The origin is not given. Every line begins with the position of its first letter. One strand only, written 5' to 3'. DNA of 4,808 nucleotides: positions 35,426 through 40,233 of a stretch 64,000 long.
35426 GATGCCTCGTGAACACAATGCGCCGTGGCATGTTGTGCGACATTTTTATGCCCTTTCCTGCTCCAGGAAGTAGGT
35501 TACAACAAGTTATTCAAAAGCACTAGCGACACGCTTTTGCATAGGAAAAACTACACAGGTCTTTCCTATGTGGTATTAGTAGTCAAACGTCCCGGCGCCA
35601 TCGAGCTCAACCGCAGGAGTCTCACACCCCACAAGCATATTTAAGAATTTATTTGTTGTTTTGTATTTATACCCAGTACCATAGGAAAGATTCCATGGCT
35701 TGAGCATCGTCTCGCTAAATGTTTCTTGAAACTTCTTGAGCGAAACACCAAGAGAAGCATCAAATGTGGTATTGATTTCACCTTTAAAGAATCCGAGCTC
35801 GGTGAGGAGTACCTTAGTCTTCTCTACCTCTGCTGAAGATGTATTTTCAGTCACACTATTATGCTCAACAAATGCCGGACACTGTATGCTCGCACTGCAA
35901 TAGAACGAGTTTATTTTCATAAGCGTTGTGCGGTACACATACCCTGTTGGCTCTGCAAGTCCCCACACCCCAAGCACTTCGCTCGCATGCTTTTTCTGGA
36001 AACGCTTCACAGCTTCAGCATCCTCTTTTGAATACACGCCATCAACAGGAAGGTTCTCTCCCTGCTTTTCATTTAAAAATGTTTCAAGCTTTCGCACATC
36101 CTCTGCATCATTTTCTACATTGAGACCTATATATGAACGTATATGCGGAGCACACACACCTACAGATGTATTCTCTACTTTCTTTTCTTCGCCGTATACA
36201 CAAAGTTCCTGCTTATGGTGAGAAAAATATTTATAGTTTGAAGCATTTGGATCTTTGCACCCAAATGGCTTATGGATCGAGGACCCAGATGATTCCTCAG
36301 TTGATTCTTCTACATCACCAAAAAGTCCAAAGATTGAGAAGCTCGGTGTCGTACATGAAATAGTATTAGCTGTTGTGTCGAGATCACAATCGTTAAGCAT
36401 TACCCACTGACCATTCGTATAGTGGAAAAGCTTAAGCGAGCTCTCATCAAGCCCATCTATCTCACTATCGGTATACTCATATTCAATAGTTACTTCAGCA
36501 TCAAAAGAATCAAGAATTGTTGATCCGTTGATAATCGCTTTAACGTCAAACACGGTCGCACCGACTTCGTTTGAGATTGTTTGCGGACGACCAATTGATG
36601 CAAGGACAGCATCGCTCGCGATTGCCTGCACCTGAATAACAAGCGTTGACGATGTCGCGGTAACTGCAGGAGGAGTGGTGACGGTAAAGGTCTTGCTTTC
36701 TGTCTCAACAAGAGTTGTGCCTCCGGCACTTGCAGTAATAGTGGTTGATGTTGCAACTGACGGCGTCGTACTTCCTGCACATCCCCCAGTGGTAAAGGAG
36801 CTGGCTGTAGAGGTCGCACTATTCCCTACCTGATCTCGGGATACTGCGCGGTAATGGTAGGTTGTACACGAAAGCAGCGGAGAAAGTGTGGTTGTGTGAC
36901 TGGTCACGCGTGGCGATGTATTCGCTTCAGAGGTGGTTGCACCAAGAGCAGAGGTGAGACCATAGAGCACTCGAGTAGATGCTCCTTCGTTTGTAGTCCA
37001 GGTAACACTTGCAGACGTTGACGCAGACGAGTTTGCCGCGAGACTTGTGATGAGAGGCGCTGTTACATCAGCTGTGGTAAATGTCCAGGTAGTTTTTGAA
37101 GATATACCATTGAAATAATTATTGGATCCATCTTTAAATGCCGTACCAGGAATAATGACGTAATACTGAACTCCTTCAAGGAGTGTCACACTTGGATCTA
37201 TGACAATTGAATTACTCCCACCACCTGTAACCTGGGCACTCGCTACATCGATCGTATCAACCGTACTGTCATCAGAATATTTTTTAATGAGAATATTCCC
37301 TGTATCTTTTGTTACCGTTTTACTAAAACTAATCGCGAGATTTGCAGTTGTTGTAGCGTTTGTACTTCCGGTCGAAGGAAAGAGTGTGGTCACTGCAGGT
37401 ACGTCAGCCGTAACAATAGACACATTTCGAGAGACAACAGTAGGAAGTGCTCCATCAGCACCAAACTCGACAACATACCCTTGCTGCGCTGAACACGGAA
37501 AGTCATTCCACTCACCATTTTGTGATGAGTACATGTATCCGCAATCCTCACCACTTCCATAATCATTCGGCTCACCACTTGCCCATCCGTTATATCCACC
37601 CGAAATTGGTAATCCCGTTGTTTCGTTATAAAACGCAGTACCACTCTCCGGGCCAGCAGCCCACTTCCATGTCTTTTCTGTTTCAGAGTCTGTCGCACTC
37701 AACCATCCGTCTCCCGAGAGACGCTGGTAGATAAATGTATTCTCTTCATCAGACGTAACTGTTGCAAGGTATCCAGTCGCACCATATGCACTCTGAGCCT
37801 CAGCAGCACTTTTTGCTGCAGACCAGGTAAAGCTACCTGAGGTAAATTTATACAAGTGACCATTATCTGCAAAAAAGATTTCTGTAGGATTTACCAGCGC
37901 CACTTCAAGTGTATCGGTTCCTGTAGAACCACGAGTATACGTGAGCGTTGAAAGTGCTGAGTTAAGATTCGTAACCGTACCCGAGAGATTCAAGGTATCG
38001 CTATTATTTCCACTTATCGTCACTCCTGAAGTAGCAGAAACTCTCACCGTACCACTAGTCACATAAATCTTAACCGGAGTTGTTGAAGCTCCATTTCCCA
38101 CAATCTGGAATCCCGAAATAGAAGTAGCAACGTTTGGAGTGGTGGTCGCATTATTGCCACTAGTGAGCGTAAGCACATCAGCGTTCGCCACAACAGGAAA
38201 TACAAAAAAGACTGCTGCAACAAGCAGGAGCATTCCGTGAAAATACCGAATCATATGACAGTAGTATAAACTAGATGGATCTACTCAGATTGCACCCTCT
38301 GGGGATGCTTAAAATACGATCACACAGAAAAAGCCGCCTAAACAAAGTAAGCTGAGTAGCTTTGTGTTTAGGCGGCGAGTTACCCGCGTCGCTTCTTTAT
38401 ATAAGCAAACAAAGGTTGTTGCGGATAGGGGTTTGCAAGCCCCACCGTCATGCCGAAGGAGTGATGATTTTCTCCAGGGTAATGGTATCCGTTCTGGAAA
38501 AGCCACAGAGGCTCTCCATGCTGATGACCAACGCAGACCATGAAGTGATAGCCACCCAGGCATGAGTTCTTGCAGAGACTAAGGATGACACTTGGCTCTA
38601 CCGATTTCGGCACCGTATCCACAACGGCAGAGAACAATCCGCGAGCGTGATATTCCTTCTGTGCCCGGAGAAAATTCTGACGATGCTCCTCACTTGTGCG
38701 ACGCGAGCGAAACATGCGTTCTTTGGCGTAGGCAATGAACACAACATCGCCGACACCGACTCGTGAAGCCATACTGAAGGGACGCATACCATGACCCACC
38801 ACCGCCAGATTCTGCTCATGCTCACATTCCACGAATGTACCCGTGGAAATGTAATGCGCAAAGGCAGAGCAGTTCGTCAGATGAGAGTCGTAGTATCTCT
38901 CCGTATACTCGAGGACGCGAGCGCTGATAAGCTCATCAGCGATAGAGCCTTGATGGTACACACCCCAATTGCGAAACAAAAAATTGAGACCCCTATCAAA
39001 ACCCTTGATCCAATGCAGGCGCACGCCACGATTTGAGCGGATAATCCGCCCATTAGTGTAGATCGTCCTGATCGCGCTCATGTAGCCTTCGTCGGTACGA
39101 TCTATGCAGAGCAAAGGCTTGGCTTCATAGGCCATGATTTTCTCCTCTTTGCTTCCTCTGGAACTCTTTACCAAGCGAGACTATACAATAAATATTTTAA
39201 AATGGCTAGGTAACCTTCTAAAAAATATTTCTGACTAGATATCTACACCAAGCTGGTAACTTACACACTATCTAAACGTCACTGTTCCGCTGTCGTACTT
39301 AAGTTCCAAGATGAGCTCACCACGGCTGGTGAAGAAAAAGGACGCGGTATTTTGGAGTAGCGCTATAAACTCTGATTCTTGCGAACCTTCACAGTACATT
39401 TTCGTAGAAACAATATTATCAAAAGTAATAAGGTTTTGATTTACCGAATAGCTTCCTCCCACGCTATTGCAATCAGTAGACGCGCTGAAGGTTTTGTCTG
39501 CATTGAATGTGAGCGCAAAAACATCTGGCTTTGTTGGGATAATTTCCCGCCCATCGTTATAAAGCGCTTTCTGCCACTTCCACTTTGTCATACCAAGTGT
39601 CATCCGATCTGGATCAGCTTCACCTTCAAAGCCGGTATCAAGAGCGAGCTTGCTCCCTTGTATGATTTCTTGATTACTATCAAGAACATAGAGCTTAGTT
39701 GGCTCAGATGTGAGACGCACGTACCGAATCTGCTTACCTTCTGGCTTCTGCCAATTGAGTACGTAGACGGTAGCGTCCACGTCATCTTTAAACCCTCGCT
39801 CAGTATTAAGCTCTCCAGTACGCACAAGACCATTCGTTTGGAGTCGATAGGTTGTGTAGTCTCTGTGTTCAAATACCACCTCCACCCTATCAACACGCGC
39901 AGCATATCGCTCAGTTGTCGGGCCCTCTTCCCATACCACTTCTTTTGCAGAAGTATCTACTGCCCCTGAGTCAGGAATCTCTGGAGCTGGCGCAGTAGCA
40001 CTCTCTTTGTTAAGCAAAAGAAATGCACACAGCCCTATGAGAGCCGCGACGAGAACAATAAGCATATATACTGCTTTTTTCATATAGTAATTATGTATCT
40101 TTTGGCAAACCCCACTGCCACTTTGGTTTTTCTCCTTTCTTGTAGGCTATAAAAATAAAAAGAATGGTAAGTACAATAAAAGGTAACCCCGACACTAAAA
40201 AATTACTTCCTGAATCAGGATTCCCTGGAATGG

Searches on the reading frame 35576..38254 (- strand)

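Call 39: search_protein_families(library=pfam, proteins=[window:35576-38254:-], max_evalue=0.00001)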
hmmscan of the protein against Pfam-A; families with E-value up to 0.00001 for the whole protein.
window:35576-38254:- (892 aa): 3 families
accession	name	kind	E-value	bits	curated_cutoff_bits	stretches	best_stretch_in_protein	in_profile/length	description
PF00059.27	Lectin_C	-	5.5e-11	43.6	22.6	1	159-261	15-104/107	Lectin C-type domain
PF01471.23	PG_binding_1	-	7.9e-09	36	23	0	717-765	2-50/57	Putative peptidoglycan binding domain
PF16656.11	Pur_ac_phosph_N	-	1.7e-06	28.9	30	1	405-489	6-93/93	Purple acid Phosphatase, N-terminal domain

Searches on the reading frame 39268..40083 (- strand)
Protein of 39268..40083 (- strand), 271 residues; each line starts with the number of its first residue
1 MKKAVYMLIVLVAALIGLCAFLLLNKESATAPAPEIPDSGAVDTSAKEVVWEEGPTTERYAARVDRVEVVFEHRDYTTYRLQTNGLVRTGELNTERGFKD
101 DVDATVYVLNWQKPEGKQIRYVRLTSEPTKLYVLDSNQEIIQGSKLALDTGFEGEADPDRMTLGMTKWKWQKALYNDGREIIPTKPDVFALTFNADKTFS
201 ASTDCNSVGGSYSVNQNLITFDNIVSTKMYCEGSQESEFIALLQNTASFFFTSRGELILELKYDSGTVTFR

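Call 39: search_protein_families(library=pfam, proteins=[window:39268-40083:-], max_evalue=0.00001)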
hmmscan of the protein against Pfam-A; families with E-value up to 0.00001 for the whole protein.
window:39268-40083:- (271 aa): 1 family
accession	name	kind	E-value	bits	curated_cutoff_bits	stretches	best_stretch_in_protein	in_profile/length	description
PF03724.22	META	-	2.7e-16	60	24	1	178-270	16-108/109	META domain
